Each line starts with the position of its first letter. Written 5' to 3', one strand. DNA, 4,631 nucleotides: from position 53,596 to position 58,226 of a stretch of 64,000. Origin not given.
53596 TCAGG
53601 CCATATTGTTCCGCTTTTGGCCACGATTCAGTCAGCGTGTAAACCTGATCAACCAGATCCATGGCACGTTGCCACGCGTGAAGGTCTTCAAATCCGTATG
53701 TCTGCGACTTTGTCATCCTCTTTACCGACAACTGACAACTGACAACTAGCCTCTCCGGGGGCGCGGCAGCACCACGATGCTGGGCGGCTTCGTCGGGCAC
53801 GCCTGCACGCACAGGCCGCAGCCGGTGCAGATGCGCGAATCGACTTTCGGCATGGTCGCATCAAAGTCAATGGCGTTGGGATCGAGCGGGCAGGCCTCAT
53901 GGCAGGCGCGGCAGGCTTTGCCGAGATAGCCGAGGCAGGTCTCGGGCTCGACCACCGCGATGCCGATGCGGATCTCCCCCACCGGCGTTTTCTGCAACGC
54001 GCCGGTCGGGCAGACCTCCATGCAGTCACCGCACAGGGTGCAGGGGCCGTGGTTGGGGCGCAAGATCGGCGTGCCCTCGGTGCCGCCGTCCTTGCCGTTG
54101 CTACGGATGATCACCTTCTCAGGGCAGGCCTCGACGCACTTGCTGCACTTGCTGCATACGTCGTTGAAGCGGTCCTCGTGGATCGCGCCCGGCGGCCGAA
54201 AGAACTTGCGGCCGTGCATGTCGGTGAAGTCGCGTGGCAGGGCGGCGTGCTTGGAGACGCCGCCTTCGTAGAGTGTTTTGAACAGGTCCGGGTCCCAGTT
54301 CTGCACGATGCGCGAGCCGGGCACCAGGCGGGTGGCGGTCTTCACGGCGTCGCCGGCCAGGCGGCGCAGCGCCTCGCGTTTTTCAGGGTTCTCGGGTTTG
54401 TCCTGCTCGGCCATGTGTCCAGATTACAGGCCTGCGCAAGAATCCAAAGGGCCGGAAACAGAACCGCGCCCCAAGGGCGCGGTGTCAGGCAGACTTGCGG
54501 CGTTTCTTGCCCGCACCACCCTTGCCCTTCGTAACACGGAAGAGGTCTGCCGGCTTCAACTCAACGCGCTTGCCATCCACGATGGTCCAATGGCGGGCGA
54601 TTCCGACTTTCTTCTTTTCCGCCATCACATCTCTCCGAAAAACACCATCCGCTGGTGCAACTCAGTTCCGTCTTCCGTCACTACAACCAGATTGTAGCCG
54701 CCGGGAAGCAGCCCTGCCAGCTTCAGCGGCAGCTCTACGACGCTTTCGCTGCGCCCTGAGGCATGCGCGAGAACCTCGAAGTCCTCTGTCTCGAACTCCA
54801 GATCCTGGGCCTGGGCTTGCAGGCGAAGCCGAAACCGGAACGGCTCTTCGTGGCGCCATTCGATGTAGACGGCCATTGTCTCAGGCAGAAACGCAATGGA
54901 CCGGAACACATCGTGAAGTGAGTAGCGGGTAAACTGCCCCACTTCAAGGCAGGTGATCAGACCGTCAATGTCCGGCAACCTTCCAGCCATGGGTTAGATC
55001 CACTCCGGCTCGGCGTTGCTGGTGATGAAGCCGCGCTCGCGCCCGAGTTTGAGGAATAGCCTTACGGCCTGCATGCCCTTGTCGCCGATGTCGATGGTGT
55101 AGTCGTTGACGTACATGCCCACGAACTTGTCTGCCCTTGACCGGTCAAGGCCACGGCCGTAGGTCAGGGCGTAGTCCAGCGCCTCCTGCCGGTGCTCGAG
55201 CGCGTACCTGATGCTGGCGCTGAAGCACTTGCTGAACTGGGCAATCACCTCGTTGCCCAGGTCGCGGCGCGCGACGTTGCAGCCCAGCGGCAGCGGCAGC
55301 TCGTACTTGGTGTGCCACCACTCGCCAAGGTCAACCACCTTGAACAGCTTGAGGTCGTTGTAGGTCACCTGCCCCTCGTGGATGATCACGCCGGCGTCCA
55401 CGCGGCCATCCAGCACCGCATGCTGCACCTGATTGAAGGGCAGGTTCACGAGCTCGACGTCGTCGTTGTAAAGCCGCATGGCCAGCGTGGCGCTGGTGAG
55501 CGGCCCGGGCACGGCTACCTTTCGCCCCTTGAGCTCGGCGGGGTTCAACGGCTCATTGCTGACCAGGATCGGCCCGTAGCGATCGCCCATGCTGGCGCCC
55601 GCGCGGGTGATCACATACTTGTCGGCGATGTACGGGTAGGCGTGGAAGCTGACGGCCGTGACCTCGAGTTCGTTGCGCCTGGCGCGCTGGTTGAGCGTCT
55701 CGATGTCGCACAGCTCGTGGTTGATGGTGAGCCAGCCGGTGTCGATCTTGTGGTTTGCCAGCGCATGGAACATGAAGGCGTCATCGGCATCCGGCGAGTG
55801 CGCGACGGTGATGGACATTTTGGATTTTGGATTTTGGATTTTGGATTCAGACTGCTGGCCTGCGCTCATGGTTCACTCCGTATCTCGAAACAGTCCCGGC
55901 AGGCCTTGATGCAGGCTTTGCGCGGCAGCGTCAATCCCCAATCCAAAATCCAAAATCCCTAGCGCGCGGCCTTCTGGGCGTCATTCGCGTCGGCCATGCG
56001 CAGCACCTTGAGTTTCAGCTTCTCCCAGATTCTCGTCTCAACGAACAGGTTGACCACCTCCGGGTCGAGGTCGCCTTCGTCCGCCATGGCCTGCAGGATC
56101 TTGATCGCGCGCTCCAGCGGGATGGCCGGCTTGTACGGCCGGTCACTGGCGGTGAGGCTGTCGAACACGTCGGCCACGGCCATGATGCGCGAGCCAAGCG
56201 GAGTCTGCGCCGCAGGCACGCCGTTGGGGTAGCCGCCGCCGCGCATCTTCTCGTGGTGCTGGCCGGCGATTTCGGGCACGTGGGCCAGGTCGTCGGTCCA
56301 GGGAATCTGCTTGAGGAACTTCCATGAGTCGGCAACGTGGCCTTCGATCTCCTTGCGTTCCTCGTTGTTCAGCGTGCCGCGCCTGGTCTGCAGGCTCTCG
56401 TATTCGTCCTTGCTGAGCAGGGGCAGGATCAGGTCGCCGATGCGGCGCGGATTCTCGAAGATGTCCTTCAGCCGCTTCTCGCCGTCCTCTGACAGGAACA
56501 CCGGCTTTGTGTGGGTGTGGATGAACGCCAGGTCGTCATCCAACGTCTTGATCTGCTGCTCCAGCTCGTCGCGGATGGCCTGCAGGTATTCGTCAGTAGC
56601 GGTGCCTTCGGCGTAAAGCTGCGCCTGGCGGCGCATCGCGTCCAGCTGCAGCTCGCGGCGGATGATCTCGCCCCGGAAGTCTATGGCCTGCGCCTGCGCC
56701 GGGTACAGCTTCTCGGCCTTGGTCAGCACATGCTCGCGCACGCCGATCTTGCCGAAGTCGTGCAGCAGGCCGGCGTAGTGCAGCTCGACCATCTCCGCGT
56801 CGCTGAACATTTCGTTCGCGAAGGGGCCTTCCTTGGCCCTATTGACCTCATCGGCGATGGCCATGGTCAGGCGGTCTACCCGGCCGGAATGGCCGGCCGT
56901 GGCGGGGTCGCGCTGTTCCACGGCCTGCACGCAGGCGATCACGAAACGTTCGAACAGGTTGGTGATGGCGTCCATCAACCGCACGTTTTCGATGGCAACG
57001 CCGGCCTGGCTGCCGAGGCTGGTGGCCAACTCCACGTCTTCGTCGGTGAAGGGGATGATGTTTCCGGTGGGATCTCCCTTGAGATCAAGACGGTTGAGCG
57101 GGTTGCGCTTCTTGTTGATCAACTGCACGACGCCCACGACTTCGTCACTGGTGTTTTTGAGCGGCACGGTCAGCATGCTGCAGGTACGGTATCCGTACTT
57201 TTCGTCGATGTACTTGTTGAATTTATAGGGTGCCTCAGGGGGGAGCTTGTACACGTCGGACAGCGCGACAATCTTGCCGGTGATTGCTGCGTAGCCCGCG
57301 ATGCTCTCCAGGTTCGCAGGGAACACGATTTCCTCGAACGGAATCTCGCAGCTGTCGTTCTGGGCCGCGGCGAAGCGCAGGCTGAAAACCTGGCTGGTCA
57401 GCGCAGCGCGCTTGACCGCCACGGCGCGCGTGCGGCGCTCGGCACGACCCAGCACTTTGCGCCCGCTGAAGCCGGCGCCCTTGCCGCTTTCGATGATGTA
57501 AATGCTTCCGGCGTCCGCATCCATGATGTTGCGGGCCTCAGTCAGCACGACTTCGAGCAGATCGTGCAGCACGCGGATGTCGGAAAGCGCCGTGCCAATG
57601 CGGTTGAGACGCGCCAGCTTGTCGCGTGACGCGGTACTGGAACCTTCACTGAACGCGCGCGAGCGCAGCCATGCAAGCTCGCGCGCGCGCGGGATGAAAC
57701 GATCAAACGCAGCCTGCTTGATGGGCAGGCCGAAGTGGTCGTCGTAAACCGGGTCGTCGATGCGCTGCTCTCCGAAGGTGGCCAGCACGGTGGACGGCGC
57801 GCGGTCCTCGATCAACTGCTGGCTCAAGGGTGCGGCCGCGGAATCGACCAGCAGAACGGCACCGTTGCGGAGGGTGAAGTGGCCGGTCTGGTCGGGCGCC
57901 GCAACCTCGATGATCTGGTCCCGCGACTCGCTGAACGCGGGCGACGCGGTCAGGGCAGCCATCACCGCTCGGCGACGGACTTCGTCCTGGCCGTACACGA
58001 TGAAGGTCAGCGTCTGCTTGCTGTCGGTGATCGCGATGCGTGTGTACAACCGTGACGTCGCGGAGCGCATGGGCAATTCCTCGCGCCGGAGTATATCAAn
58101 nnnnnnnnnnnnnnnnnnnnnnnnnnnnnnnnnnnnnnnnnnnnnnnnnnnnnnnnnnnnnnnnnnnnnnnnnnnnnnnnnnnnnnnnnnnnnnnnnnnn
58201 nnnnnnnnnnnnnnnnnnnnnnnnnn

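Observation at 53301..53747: Four-helix-bundle (23S rRNA IVS-protein family) gene as a 447-bp cassette bounded by inverted heptamer arrays within an operon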

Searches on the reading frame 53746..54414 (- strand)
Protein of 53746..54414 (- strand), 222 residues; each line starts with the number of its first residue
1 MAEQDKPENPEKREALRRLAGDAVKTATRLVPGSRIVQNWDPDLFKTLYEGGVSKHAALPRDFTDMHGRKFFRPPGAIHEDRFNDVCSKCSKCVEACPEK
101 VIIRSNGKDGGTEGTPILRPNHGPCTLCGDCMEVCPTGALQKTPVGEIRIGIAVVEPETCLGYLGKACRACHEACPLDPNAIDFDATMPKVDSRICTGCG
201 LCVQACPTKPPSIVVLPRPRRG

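Call 12: search_protein_families(library=pfam, proteins=[window:53746-54414:-])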
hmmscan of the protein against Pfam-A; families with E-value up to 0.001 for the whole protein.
window:53746-54414:- (222 aa): 13 families
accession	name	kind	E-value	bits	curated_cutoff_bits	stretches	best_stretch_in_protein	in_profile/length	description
PF12838.12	Fer4_7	-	1.2e-20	74.2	27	3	87-139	2-52/52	4Fe-4S dicluster domain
PF00037.32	Fer4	-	3.1e-17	62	21.1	2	189-209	1-21/24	4Fe-4S binding domain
PF13237.11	Fer4_10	-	6.7e-16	58.4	25.5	4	154-207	3-53/53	4Fe-4S dicluster domain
PF12837.12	Fer4_6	-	1.1e-15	57.1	25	2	124-140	8-24/24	4Fe-4S binding domain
PF13187.11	Fer4_9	-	2.6e-14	53.4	27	2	87-139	2-51/52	4Fe-4S dicluster domain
PF12797.12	Fer4_2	-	3.2e-14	52.3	24.5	1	188-208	2-22/22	4Fe-4S binding domain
PF14697.11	Fer4_21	-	7.5e-12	45.6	35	1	153-208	1-53/59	4Fe-4S dicluster domain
PF13484.11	Fer4_16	-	1.1e-10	42.6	30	1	125-144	2-22/66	4Fe-4S double cluster binding domain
PF12798.12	Fer4_3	-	2.3e-09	37.8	27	0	125-139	1-15/15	4Fe-4S binding domain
PF13183.11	Fer4_8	-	1.5e-08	35.5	27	0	122-138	51-67/68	4Fe-4S dicluster domain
PF12800.12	Fer4_4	-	3.2e-07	30.5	24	0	196-208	4-16/17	4Fe-4S binding domain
PF25160.1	LdpA_Fe-S-bd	-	2.5e-06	27.6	27.6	0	169-209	7-41/49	LdpA Fe-S cluster-binding domain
PF13534.11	Fer4_17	-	1.9e-05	25.6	22.2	0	81-101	40-60/61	4Fe-4S dicluster domain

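Call 13: search_protein_families(library=ncbifam, proteins=[window:53746-54414:-])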
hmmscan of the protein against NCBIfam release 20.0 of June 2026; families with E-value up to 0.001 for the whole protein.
window:53746-54414:- (222 aa): 70 families (the best 25 are shown)
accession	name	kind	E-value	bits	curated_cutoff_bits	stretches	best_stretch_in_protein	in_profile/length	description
NF007012.0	PRK09476.1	equivalog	1.1e-34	119.8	269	1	70-218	44-208/254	ferredoxin-type protein NapG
TIGR00397.1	mauM_napG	subfamily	3.8e-28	98.5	178.85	1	70-218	38-199/213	MauM/NapG family ferredoxin-type protein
TIGR00402.1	napF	equivalog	2.5e-22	79.4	102.2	1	70-208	20-145/149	ferredoxin-type protein NapF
TIGR02179.1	PorD_KorD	subfamily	1.4e-12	47.6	60.05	2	145-209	12-70/78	2-oxoacid:acceptor oxidoreductase, delta subunit, pyruvate/2-ketoisovalerate family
TIGR01971.1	NuoI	subfamily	2.1e-12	46.7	113.05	1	79-145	36-103/121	NADH-quinone oxidoreductase, chain I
NF007204.0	PRK09625.1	equivalog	2.8e-11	43.6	125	1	143-216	44-111/133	pyruvate flavodoxin oxidoreductase subunit delta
TIGR02163.1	napH_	subfamily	1e-09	38.3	213.05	1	84-141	200-252/255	NapH/MauN family ferredoxin-type protein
NF043069.1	T4HPD_activ_SAM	equivalog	1.7e-09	37.5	425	1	83-141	49-98/299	trans-4-hydroxy-L-proline dehydratase activase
NF005745.0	PRK07569.1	equivalog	2.2e-09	37.1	333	1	124-142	191-209/238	bidirectional hydrogenase complex protein HoxU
NF009053.0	PRK12387.1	subfamily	9e-09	35.3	204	1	85-143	38-93/180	formate hydrogenlyase complex iron-sulfur subunit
NF005504.0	PRK07118.1-3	equivalog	1.3e-08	34.6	437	1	157-209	134-186/293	Fe-S cluster domain-containing protein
NF042909.1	FMH_DH_FwdF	exception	1.3e-08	34.3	375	2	124-209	226-309/336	tungsten-dependent formylmethanofuran dehydrogenase subunit FwdF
NF005503.0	PRK07118.1-2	equivalog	1.5e-08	34.3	252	1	160-209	140-182/292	RnfABCDGE type electron transport complex subunit B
NF045874.1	Vhu_polyferre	exception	1.5e-08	33.8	600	2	74-139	20-75/381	F420-non-reducing hydrogenase associated-polyferredoxin VhuB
TIGR01944.1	rnfB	subfamily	1.6e-08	34.3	68.7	1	152-210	107-159/190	RnfABCDGE type electron transport complex subunit B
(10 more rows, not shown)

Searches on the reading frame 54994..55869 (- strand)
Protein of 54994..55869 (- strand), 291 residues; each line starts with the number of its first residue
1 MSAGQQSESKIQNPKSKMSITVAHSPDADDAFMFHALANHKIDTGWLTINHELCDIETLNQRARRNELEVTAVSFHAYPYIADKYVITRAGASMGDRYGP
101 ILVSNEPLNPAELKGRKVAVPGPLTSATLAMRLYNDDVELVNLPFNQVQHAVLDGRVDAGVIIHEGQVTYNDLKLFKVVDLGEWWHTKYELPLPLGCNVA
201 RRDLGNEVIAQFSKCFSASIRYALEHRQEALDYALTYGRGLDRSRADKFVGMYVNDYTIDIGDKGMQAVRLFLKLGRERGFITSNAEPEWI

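Call 12: search_protein_families(library=pfam, proteins=[window:54994-55869:-])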
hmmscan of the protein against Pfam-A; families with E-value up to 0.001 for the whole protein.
window:54994-55869:- (291 aa): 2 families
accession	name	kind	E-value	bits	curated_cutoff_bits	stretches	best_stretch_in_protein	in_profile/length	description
PF02621.19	VitK2_biosynth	-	4.7e-70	236.4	26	1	20-277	1-251/252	Menaquinone biosynthesis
PF09084.16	NMT1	-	2.5e-08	34.5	20.5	1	109-230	87-216/216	NMT1/THI5 like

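Call 13: search_protein_families(library=ncbifam, proteins=[window:54994-55869:-])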
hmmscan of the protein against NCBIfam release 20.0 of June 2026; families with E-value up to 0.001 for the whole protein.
window:54994-55869:- (291 aa): 0 families

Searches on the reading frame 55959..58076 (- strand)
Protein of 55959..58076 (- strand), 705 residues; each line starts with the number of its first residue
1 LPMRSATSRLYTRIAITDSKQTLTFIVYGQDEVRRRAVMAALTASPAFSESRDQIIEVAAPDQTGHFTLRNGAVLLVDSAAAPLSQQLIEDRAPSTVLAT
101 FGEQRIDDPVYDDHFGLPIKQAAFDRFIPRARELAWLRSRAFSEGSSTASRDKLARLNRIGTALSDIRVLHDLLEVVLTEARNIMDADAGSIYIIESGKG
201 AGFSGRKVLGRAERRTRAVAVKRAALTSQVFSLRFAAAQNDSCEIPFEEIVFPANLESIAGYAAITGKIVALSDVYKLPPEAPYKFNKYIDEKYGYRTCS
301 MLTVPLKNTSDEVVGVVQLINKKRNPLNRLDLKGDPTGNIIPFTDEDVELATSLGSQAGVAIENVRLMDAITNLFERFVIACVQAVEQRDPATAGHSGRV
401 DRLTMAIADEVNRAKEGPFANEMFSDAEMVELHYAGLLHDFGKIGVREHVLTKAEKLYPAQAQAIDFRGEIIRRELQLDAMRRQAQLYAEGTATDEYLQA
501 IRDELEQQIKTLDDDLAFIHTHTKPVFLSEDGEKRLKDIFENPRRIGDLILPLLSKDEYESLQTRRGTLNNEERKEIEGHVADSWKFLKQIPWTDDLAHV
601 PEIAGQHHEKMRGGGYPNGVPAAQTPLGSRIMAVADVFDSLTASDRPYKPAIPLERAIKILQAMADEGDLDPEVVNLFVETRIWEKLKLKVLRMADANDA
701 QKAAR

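Call 12: search_protein_families(library=pfam, proteins=[window:55959-58076:-])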
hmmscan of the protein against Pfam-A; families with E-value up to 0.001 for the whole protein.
window:55959-58076:- (705 aa): 5 families
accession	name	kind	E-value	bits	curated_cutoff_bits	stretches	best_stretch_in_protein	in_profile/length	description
PF13487.12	HD_5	-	9e-32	110.6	27.2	1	561-674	62-170/170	HD domain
PF01590.32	GAF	-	9.6e-14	52.5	22.4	1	170-362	2-133/133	GAF domain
PF13185.12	GAF_2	-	1.2e-10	42.2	28.6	1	170-363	4-136/136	GAF domain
PF01966.28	HD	-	1.1e-08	35.8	22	0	394-480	2-74/116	HD domain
PF13492.12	GAF_3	-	2.7e-05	25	27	0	294-364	76-129/129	GAF domain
